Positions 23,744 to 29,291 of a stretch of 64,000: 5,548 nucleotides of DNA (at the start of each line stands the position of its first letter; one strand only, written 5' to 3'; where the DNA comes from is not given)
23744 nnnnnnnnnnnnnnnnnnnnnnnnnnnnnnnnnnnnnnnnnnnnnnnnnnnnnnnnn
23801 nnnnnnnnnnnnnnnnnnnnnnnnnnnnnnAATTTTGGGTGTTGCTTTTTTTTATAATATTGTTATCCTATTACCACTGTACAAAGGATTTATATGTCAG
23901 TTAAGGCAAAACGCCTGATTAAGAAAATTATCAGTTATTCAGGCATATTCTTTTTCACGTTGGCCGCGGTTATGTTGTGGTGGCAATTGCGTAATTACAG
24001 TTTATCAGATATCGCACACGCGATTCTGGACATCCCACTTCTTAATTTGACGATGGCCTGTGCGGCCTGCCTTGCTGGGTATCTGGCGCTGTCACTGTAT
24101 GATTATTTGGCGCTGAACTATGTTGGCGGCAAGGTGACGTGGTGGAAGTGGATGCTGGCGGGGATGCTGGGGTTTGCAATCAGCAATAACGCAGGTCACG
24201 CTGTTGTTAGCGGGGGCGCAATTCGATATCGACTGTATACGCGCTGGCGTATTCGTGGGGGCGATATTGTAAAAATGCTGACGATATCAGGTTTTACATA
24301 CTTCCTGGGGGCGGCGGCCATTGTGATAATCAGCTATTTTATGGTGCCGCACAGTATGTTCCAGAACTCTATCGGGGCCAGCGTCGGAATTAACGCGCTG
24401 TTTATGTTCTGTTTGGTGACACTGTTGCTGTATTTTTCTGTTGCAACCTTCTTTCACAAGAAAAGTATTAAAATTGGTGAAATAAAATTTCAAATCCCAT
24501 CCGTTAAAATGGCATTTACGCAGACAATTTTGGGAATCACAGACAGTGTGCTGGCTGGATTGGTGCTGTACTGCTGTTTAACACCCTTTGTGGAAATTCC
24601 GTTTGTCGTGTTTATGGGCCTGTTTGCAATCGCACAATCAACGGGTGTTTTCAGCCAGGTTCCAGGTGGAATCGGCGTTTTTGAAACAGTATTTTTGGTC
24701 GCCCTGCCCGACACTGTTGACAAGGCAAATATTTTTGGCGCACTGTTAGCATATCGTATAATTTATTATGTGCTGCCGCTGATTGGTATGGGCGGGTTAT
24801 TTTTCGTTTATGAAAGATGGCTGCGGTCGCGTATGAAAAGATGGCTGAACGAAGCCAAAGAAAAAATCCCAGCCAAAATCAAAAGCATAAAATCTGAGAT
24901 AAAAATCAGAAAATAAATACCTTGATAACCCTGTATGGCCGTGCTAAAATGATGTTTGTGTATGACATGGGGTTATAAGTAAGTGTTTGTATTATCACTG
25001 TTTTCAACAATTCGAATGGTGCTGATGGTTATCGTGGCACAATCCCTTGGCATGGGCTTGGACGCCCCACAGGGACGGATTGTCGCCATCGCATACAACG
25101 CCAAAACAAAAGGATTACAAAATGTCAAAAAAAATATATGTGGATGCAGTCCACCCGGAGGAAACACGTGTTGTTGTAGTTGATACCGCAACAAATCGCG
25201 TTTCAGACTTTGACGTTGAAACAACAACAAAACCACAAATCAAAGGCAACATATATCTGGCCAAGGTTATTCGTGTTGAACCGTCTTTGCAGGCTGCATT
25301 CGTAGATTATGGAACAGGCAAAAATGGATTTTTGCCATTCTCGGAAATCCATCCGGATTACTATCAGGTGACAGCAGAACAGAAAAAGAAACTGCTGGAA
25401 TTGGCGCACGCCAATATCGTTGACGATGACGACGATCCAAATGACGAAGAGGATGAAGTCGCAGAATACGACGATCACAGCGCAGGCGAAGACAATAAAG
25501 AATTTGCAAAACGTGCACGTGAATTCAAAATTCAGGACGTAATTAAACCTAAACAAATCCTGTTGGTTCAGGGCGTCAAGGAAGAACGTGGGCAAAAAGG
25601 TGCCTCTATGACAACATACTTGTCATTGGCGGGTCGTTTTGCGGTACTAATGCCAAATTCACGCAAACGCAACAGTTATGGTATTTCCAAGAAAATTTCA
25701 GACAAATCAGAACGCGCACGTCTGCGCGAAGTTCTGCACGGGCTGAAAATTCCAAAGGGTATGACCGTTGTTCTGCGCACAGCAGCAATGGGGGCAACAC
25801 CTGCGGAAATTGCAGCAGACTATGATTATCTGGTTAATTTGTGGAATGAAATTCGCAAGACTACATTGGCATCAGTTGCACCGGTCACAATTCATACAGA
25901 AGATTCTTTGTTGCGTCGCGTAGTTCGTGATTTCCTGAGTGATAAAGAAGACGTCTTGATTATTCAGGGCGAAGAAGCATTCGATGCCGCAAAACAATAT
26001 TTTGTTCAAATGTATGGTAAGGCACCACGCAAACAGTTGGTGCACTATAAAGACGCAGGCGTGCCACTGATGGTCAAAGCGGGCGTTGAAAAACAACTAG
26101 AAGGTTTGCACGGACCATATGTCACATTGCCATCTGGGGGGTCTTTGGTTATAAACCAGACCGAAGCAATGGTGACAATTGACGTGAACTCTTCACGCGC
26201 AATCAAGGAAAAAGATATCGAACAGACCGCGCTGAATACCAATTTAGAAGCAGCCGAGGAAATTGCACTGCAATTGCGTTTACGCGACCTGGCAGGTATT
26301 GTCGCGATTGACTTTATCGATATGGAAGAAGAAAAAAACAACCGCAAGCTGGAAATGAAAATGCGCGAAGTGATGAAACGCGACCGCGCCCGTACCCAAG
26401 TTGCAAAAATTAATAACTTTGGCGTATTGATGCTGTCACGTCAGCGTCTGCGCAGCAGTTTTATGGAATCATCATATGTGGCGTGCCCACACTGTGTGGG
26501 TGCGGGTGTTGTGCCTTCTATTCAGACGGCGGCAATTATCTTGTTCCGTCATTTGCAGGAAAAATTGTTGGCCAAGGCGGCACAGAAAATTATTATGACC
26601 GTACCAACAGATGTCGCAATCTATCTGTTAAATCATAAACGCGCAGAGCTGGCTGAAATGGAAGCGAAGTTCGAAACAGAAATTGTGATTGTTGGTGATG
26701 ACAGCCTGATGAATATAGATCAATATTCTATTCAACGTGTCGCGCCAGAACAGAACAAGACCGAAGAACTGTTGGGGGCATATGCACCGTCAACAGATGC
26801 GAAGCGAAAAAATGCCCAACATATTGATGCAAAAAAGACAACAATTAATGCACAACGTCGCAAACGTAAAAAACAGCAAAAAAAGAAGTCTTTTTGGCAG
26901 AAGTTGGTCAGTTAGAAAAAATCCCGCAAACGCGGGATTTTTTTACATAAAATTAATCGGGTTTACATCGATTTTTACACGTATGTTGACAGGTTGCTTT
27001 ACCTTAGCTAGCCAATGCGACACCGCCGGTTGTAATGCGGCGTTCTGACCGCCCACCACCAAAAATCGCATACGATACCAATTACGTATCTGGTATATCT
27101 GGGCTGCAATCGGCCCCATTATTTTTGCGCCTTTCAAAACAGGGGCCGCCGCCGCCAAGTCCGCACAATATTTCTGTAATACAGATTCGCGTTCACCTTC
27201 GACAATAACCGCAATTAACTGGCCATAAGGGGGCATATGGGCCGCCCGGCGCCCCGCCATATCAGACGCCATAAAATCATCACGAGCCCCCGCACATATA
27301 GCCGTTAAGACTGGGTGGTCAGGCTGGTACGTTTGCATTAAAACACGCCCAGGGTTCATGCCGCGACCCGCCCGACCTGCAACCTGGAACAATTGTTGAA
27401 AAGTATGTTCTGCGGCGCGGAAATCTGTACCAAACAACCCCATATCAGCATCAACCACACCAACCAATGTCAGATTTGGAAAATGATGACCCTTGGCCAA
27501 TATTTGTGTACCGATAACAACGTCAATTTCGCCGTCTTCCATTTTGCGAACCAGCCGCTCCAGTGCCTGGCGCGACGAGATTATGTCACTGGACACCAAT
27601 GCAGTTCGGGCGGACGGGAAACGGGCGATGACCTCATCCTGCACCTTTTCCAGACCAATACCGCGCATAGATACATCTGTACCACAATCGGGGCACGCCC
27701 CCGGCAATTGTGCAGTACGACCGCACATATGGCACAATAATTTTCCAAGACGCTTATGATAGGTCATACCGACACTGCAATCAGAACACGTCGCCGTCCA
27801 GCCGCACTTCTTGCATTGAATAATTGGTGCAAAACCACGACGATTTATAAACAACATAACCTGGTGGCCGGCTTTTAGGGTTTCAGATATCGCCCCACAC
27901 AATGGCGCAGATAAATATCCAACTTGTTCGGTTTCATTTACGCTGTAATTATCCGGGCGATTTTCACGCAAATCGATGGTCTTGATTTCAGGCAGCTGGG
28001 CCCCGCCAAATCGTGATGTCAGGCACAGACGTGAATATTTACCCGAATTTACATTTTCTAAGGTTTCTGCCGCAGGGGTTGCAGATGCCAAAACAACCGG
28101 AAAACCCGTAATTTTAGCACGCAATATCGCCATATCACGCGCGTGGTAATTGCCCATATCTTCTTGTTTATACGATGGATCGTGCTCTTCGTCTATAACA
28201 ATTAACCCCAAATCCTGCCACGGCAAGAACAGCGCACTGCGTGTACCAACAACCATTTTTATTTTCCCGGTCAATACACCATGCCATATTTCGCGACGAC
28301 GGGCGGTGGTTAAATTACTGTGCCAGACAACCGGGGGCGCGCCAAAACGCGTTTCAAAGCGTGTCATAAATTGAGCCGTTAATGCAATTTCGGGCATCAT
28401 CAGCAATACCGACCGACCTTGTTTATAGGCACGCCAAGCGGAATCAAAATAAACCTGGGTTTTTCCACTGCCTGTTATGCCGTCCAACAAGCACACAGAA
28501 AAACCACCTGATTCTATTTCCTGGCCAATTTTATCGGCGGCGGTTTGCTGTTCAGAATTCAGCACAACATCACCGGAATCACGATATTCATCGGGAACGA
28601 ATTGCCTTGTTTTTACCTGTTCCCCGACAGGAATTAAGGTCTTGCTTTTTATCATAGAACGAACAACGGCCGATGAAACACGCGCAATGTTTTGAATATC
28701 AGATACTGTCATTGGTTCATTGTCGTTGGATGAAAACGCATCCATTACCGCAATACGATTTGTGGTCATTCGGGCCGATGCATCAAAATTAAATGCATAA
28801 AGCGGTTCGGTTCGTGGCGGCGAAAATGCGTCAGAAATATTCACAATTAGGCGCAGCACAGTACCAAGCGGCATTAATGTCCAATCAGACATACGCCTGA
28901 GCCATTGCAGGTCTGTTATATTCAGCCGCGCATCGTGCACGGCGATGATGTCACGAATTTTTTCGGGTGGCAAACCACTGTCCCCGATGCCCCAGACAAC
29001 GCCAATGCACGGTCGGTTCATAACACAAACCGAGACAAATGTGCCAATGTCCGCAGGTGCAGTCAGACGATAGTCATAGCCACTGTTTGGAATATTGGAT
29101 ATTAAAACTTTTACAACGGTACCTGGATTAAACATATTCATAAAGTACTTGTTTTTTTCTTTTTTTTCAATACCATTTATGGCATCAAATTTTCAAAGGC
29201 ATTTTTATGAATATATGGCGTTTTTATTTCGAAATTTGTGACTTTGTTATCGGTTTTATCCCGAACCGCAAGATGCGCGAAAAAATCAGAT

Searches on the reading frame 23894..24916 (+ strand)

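Call 3: search_protein_families(library=pfam, proteins=[window:23894-24916:+], max_evalue=0.01)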
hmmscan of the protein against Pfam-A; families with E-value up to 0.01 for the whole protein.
window:23894-24916:+ (340 aa): 1 family
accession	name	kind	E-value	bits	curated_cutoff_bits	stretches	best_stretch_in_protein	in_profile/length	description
PF03706.18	LPG_synthase_TM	-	7.9e-15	55.5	33.4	1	22-297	6-300/302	Lysylphosphatidylglycerol synthase TM region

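Call 24: search_protein_families(library=ncbifam, proteins=[window:23894-24916:+], max_evalue=0.00001)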
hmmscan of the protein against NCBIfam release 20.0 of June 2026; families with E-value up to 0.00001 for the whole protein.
window:23894-24916:+ (340 aa): 1 family
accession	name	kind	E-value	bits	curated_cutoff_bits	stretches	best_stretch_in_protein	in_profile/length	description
NF033480.1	bifunc_MprF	equivalog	3e-55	187.9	600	1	17-325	9-317/841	bifunctional lysylphosphatidylglycerol flippase/synthetase MprF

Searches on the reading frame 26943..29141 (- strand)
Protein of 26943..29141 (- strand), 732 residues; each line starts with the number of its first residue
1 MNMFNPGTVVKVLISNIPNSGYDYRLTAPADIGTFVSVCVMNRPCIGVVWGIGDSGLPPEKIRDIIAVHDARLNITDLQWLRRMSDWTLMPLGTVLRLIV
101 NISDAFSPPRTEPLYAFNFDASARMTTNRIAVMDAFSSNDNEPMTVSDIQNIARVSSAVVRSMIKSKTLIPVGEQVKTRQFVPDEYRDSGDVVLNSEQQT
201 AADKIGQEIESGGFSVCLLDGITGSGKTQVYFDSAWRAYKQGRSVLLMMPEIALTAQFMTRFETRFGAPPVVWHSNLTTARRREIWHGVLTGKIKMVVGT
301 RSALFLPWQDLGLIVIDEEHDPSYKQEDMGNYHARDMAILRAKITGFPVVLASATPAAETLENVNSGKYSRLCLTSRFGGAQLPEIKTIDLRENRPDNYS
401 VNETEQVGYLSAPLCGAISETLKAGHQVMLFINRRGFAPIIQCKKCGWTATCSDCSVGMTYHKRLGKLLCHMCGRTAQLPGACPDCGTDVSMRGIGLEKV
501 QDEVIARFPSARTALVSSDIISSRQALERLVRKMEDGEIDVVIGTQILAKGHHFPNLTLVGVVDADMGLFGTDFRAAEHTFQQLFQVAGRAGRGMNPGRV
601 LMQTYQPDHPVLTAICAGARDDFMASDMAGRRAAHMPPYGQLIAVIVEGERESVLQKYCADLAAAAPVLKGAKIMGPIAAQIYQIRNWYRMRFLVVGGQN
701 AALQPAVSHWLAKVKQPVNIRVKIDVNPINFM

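Call 12: search_protein_families(library=pfam, proteins=[window:26943-29141:-], max_evalue=0.0001)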
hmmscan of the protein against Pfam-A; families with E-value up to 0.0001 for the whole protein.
window:26943-29141:- (732 aa): 6 families
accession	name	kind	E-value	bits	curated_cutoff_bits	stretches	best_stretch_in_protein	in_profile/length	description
PF18074.6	PriA_C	-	6.2e-16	59.4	26.9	1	638-728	1-95/95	Primosomal protein N C-terminal domain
PF00270.35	DEAD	-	1.1e-15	58.2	26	1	216-363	16-166/167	DEAD/DEAH box helicase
PF04851.21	ResIII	-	1.2e-11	45.3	22.5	1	193-325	3-140/164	Type III restriction enzyme, res subunit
PF00271.37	Helicase_C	-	7.3e-09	36.3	23.5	1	526-593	53-108/110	Helicase conserved C-terminal domain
PF17764.6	PriA_3primeBD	-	8e-09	35.7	22.7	1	18-100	8-95/96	3'DNA-binding domain (3'BD)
PF18319.7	Zn_ribbon_PriA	-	7.5e-08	32.6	26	1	452-476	1-25/27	PriA DNA helicase Cys-rich region (CRR) domain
